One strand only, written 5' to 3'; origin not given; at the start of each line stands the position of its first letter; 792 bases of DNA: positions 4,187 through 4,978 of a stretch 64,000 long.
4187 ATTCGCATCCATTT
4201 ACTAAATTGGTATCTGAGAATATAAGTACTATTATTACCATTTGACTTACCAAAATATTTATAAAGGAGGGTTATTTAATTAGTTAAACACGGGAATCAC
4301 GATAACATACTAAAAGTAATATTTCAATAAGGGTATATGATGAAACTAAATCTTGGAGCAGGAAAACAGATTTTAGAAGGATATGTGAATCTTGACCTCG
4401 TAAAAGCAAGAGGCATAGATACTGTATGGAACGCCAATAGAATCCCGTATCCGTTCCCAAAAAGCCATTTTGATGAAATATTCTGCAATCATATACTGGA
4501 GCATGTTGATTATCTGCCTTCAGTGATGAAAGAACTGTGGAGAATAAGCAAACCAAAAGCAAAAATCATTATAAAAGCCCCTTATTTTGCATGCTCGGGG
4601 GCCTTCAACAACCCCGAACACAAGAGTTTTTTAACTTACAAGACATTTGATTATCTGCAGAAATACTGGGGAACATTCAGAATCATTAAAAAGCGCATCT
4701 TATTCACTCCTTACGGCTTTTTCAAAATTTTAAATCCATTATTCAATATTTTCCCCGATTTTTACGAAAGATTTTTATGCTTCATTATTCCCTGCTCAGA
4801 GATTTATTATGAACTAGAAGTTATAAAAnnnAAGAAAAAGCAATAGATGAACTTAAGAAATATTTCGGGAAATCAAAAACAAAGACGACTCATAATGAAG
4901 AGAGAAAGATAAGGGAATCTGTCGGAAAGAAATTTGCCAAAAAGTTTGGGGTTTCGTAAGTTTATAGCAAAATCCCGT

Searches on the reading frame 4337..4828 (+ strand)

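Call 16: search_protein_families(library=pfam, proteins=[window:4337-4828:+], max_evalue=0.01)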
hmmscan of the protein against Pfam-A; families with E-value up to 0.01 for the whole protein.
window:4337-4828:+ (164 aa): 2 families
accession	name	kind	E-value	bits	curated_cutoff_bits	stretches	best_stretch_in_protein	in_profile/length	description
PF08241.18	Methyltransf_11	-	5.5e-07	30.6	21.2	1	38-79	54-95/95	Methyltransferase domain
PF13489.12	Methyltransf_23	-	3.7e-05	23.9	27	1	33-82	63-119/164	Methyltransferase domain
